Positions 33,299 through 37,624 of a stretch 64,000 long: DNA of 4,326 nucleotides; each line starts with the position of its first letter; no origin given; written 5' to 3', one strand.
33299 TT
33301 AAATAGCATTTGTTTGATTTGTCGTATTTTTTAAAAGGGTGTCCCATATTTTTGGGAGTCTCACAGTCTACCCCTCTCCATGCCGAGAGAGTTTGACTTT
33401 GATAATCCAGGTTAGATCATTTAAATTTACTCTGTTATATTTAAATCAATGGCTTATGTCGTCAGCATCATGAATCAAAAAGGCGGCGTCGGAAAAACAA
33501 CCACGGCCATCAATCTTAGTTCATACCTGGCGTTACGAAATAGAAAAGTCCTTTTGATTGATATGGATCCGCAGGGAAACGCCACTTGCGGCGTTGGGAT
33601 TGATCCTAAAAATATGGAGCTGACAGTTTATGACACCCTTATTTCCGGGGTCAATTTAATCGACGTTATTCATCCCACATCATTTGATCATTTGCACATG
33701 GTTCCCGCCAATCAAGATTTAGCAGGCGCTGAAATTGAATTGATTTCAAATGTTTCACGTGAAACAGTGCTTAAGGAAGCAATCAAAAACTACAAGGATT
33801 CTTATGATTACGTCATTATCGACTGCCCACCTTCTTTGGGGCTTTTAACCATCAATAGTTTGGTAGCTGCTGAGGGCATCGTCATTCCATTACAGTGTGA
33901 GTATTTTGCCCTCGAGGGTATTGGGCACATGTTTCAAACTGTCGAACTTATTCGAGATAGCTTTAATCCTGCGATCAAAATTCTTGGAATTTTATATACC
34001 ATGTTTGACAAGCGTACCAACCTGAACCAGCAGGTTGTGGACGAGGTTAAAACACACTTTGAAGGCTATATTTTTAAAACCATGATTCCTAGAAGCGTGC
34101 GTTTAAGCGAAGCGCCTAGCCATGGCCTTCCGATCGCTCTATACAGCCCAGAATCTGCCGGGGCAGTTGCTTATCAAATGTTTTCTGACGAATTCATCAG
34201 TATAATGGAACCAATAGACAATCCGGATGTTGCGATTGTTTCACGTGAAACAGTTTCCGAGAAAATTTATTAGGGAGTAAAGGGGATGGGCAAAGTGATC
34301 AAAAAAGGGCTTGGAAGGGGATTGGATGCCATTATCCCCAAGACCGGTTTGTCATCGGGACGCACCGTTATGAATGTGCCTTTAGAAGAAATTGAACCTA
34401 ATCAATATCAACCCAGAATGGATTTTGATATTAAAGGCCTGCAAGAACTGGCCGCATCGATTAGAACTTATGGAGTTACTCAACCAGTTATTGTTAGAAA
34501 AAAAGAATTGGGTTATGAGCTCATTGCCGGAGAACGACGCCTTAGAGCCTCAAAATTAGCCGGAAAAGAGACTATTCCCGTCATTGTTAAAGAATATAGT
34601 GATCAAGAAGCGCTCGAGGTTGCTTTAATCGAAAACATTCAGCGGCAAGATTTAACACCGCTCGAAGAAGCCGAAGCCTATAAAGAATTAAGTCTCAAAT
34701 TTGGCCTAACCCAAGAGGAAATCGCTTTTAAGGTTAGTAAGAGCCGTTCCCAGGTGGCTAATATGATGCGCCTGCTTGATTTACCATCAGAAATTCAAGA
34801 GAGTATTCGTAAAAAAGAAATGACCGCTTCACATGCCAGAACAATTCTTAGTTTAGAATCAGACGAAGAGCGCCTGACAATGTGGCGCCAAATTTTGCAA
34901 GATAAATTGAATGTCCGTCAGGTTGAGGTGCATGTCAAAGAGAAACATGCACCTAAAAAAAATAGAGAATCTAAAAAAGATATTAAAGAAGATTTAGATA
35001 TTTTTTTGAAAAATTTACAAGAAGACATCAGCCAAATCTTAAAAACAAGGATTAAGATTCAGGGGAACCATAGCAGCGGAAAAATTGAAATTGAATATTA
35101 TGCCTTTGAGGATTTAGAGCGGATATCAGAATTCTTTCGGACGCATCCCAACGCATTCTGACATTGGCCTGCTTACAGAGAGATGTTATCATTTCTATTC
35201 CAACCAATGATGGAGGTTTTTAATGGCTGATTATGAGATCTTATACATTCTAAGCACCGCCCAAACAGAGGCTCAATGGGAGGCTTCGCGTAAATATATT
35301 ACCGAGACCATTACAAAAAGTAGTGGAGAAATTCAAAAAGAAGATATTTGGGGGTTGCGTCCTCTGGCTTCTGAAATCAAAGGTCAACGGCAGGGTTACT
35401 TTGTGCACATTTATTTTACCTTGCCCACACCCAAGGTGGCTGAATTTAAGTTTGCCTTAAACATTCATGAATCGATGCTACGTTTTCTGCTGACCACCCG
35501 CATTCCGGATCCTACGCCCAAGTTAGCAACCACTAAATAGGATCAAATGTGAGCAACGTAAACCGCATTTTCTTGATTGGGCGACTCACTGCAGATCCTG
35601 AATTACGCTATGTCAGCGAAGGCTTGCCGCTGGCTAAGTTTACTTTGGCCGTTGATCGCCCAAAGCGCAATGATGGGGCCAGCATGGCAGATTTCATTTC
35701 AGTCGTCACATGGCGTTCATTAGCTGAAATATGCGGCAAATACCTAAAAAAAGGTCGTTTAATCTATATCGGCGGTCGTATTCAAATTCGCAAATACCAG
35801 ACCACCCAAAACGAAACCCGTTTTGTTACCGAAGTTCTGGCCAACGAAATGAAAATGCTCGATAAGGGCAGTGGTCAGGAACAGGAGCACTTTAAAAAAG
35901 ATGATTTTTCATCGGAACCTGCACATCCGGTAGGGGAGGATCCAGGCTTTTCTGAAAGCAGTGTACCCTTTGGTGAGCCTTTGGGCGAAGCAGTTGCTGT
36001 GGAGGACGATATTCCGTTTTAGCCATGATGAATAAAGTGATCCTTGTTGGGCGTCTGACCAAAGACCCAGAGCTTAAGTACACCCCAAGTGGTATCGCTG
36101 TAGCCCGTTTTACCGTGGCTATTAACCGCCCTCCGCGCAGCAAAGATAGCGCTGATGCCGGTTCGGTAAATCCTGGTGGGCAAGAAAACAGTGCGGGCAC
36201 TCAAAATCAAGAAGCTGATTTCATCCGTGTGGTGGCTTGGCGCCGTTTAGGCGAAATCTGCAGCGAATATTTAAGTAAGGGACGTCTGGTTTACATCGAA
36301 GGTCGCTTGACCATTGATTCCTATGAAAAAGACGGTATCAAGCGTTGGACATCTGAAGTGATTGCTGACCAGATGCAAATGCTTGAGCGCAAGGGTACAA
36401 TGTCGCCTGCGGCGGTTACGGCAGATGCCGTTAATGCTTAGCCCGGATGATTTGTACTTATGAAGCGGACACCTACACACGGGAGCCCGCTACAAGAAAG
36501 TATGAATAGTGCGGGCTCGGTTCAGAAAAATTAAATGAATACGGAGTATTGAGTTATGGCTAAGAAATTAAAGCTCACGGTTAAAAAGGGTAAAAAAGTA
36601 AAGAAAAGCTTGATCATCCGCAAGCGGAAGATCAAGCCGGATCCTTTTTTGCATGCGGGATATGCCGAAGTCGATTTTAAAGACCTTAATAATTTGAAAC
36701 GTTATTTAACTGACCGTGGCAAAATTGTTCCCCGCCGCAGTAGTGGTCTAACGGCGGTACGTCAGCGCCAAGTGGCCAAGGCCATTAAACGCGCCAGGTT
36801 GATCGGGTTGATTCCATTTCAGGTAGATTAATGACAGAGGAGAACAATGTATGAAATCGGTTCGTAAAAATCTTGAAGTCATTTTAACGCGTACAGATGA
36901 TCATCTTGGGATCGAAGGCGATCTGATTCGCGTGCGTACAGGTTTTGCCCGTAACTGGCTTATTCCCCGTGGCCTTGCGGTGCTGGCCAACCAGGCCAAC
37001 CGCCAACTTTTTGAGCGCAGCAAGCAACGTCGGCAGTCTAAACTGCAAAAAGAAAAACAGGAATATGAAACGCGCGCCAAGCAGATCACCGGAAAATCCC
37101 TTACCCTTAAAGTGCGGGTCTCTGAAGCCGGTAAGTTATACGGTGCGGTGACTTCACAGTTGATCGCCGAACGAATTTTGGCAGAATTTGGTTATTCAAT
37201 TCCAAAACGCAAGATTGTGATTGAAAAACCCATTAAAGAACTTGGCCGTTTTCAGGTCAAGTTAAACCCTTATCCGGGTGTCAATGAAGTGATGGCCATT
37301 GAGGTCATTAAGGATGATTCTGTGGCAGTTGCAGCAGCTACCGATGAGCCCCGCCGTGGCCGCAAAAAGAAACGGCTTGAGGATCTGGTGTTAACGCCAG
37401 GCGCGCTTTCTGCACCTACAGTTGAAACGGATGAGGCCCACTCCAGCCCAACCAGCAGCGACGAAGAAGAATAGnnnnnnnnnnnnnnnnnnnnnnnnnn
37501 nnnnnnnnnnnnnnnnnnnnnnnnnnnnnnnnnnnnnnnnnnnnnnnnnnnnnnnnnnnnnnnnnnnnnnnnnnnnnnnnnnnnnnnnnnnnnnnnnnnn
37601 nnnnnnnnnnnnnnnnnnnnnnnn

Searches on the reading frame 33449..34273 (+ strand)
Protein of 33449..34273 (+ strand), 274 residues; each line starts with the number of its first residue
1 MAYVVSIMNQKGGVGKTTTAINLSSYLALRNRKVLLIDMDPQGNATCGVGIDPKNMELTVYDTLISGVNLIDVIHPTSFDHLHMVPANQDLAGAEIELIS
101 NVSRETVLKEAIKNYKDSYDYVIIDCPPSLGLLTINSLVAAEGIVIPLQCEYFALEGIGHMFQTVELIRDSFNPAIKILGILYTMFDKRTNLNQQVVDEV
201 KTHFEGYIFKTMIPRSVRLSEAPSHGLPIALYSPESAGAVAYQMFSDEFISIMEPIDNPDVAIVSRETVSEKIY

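Call 21: search_protein_families(library=pfam, proteins=[window:33449-34273:+], max_evalue=0.001)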
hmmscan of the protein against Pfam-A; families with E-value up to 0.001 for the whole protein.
window:33449-34273:+ (274 aa): 9 families
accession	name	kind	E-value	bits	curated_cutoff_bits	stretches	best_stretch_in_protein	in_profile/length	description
PF13614.12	AAA_31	-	2.8e-65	220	27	1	4-178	3-177/177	AAA domain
PF01656.29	CbiA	-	4.3e-27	95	25.4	1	6-229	2-125/125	CobQ/CobB/MinD/ParA nucleotide binding domain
PF10609.15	ParA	-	6.7e-11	42.5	27.1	1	3-160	4-155/246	NUBPL iron-transfer P-loop NTPase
PF09140.17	MipZ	-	2.2e-09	37.5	20.7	0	4-42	2-40/262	ATPase MipZ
PF02374.21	ArsA_ATPase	-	1.7e-08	34.5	24.3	1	8-44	6-42/305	Anion-transporting ATPase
PF06564.18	CBP_BcsQ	-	8.7e-08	32.4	21.3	1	7-241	6-225/234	Cellulose biosynthesis protein BcsQ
PF00142.24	Fer4_NifH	-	9.6e-07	29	25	1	10-202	7-202/271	4Fe-4S iron sulfur cluster binding proteins, NifH/frxC family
PF03029.23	ATP_bind_1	-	0.00018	21.9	27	0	13-42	6-35/240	Conserved hypothetical ATP binding protein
PF00448.28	SRP54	-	0.00025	21.2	22.7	0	12-40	10-38/196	SRP54-type protein, GTPase domain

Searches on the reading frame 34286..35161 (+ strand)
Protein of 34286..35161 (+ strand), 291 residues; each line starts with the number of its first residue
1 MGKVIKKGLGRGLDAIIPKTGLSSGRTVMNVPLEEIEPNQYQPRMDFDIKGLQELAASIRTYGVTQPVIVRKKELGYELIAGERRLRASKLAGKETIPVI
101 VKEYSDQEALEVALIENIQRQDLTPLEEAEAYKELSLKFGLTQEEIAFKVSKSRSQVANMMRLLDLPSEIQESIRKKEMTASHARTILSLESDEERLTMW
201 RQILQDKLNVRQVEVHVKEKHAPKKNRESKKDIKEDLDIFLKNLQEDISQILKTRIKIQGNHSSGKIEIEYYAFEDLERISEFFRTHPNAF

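Call 21: search_protein_families(library=pfam, proteins=[window:34286-35161:+], max_evalue=0.001)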
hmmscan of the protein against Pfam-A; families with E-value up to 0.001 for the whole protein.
window:34286-35161:+ (291 aa): 3 families
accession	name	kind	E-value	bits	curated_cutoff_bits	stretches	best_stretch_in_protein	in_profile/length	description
PF17762.8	HTH_ParB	-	1.2e-33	115.7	22.6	1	121-220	1-100/102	ParB HTH domain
PF02195.25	ParB_N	-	2.2e-32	111.4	26.3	1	28-119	3-95/95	ParB N-terminal domain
PF23552.2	ParB_C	-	8.8e-06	25.5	23.8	1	241-283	5-48/50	ParB dimerisation domain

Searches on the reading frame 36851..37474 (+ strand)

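Call 65: search_protein_families(library=pfam, proteins=[window:36851-37474:+], max_evalue=0.001)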
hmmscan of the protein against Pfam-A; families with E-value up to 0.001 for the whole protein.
window:36851-37474:+ (207 aa): 2 families
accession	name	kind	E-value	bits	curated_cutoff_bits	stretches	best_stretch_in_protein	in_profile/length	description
PF03948.19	Ribosomal_L9_C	-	7.3e-20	71.6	23.2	1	71-153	2-85/86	Ribosomal protein L9, C-terminal domain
PF01281.25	Ribosomal_L9_N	-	7.7e-14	51.4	20.7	1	9-52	2-45/47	Ribosomal protein L9, N-terminal domain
